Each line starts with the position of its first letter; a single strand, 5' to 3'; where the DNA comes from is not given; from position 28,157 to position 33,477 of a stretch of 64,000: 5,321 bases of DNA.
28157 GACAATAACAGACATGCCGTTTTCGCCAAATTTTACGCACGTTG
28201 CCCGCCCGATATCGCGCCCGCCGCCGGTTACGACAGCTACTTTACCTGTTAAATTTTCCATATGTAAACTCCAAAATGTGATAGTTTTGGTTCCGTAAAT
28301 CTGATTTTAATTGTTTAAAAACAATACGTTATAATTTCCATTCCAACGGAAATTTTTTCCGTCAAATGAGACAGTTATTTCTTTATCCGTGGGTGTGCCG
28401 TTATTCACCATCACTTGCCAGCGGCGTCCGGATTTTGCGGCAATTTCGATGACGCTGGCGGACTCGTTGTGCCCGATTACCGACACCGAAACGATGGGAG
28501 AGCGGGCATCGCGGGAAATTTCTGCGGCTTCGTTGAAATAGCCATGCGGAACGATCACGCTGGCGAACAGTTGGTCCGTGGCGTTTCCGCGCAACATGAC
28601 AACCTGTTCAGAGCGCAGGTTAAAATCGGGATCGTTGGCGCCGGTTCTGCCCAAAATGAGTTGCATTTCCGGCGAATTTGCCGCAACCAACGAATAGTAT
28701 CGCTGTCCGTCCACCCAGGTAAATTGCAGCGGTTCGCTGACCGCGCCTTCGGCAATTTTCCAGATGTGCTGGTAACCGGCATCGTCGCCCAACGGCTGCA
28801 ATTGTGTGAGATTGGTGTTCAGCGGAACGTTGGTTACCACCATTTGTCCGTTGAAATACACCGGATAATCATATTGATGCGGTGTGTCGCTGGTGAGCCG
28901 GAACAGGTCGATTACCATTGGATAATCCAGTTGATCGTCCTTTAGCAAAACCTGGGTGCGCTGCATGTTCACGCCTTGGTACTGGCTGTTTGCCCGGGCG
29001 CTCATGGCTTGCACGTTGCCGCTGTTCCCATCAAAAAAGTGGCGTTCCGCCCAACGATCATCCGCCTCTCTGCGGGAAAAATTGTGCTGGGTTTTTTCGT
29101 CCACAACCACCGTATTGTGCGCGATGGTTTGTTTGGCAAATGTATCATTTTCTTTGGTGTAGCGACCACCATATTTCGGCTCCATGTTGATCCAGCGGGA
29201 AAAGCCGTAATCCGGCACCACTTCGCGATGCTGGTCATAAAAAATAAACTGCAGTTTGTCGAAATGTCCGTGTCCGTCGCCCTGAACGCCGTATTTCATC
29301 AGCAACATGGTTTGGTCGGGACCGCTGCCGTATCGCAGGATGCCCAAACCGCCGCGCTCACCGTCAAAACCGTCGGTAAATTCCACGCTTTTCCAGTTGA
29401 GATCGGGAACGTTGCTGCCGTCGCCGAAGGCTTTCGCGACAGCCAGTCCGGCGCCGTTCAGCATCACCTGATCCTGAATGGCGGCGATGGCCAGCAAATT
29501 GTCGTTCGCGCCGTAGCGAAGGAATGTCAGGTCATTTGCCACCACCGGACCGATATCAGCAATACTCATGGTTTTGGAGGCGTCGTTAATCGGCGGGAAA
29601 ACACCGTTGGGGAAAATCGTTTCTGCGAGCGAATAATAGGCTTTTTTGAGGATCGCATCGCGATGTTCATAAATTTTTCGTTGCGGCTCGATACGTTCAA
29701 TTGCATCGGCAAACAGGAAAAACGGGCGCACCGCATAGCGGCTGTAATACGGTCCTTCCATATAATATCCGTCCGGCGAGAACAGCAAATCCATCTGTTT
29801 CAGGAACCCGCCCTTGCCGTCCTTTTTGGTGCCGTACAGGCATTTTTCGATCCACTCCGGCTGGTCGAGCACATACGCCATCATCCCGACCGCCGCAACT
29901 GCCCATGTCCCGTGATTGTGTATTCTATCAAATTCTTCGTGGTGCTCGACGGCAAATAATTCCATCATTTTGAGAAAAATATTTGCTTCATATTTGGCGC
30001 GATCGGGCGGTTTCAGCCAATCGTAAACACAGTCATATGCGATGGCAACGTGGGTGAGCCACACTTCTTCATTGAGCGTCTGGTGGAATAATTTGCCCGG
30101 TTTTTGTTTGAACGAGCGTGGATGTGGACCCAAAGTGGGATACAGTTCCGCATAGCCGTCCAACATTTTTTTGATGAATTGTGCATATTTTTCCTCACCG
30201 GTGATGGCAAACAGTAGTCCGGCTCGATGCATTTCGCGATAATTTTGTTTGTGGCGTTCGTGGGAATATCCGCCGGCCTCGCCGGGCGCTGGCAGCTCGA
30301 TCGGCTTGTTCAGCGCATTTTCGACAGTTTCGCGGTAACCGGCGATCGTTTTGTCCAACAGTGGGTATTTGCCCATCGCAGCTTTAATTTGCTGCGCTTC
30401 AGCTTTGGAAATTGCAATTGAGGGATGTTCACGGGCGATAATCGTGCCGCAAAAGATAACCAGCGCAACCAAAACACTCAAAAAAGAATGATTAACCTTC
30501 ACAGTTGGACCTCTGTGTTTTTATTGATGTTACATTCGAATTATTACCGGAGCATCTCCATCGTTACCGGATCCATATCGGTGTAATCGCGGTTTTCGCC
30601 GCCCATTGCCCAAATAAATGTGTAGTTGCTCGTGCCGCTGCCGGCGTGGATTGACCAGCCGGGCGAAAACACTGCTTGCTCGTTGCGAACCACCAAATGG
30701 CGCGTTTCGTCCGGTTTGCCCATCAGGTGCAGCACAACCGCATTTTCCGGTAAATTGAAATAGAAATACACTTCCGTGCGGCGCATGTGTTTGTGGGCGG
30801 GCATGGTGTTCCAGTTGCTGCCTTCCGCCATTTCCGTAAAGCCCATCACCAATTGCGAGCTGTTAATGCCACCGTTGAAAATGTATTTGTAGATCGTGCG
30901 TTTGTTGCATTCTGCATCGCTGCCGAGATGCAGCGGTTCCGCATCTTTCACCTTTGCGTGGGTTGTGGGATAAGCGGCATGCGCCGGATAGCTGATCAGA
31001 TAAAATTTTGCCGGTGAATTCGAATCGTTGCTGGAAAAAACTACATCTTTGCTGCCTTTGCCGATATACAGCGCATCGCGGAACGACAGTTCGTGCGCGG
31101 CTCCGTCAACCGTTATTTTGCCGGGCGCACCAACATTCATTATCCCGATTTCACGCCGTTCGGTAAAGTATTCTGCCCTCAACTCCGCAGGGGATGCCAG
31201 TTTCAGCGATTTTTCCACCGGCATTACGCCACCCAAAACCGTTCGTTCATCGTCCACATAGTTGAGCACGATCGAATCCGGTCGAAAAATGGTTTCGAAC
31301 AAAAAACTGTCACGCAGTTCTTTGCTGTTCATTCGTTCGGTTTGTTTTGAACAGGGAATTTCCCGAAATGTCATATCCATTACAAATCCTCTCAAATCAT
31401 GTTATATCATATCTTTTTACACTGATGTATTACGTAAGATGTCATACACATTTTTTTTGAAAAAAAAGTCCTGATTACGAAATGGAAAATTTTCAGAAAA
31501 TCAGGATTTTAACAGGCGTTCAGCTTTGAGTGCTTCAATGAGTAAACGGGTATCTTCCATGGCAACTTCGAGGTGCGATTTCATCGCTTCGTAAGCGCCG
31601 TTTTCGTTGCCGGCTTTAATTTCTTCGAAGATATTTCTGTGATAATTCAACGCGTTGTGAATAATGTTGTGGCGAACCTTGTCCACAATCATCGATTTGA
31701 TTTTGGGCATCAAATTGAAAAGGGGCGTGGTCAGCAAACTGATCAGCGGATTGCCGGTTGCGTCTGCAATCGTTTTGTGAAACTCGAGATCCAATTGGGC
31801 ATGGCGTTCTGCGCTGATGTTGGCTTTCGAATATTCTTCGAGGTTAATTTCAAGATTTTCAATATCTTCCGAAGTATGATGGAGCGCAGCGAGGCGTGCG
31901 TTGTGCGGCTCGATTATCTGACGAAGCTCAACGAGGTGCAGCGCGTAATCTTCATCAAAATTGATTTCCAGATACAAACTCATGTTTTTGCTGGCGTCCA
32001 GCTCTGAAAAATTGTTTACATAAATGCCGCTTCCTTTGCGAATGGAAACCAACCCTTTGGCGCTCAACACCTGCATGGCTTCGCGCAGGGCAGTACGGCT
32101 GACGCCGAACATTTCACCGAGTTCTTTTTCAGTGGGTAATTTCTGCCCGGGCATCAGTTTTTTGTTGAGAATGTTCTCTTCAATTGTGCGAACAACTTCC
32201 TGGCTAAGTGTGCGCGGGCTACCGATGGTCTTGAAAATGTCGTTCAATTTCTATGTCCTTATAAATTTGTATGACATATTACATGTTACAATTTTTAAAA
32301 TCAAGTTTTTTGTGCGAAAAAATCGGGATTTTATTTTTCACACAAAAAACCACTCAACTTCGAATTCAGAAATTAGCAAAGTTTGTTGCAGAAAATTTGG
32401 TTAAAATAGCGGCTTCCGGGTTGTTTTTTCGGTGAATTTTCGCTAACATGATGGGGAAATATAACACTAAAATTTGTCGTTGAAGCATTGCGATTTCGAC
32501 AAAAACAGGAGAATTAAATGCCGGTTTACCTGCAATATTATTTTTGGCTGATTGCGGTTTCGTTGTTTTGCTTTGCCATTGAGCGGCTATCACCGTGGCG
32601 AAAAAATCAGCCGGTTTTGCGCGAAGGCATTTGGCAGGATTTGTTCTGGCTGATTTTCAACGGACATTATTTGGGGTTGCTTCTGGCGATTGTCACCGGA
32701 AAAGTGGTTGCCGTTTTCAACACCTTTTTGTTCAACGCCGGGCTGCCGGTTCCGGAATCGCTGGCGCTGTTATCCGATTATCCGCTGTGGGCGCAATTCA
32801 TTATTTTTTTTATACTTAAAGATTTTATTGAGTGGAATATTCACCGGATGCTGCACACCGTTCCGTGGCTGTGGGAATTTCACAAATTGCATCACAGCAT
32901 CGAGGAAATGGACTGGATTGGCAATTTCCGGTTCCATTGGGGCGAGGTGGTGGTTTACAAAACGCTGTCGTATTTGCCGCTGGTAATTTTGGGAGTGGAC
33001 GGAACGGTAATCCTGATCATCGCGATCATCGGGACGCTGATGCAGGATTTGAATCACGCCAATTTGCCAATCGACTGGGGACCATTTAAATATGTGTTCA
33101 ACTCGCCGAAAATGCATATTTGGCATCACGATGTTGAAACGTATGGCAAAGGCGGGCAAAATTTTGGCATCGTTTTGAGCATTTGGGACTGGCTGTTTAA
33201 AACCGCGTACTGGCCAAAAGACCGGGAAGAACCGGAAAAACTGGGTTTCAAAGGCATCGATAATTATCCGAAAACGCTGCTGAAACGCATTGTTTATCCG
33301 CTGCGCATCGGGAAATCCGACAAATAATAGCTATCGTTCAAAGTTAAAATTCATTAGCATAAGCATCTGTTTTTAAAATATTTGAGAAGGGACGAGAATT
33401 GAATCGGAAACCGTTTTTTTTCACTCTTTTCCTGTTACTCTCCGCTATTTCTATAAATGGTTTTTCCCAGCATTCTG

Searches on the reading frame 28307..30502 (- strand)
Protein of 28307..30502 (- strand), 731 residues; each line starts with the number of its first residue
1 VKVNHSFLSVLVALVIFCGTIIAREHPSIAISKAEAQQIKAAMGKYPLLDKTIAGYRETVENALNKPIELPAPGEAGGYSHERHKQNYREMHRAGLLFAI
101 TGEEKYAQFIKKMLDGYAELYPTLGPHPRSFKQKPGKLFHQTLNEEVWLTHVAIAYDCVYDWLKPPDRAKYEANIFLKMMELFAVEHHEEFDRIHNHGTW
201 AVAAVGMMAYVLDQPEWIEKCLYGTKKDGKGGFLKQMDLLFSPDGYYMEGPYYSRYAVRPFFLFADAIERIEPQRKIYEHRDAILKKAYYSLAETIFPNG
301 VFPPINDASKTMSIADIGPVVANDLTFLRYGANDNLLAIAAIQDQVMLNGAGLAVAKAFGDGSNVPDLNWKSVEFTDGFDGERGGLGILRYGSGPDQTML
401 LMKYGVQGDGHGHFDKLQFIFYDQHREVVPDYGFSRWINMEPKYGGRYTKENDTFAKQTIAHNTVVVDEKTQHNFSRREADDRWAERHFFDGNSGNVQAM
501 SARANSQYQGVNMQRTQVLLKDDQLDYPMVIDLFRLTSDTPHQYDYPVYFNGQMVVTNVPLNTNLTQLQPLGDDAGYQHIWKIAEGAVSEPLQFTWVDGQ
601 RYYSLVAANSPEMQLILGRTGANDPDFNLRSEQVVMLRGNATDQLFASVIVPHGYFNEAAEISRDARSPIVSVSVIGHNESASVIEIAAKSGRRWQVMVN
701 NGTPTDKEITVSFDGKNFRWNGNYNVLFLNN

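Call 73: search_protein_families(library=pfam, proteins=[window:28307-30502:-], max_evalue=0.001)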
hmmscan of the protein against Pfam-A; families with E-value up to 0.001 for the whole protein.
window:28307-30502:- (731 aa): 2 families
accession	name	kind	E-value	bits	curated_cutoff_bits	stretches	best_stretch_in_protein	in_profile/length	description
PF07940.18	Hepar_II_III_C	-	6.6e-24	85.2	24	1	377-551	5-166/237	Heparinase II/III-like, C-terminal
PF05426.18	Alginate_lyase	-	6.6e-10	39.3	22.2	1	63-293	26-266/275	Alginate lyase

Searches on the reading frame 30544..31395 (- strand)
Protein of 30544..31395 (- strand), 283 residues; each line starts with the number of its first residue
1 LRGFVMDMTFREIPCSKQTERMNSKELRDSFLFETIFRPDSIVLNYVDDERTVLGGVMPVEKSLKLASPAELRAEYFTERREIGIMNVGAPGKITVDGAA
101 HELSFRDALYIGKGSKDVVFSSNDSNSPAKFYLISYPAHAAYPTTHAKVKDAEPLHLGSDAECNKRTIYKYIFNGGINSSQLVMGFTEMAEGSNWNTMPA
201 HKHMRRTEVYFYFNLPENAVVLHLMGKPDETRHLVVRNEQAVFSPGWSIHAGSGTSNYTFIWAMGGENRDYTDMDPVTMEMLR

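Call 73: search_protein_families(library=pfam, proteins=[window:30544-31395:-], max_evalue=0.001)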
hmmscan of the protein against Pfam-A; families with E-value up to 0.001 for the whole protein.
window:30544-31395:- (283 aa): 1 family
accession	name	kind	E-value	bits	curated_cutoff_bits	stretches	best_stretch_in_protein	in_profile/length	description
PF04962.18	KduI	-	4.2e-29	102.1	23.9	1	64-271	33-251/262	KduI/IolB family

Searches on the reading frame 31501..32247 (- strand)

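Call 73: search_protein_families(library=pfam, proteins=[window:31501-32247:-], max_evalue=0.001)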
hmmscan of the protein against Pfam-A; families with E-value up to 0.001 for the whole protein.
window:31501-32247:- (248 aa): 4 families
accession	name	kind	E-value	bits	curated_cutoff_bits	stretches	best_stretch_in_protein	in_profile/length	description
PF07729.17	FCD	-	3.7e-24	86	24.3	1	105-227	2-124/125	FCD domain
PF00392.27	GntR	-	1.1e-21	76.7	27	1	14-77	1-64/64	Bacterial regulatory proteins, gntR family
PF13545.12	HTH_Crp_2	-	5.1e-05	23.6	27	1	39-84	24-68/70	Crp-like helix-turn-helix domain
PF07840.17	FadR_C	-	8.8e-05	22.9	23.6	1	98-225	23-144/164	FadR C-terminal domain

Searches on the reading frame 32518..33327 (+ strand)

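Call 73: search_protein_families(library=pfam, proteins=[window:32518-33327:+], max_evalue=0.001)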
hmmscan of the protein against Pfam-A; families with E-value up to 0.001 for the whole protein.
window:32518-33327:+ (269 aa): 1 family
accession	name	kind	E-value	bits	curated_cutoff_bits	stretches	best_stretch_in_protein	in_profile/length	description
PF04116.19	FA_hydroxylase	-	7e-32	111.1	31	1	94-229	1-132/132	Fatty acid hydroxylase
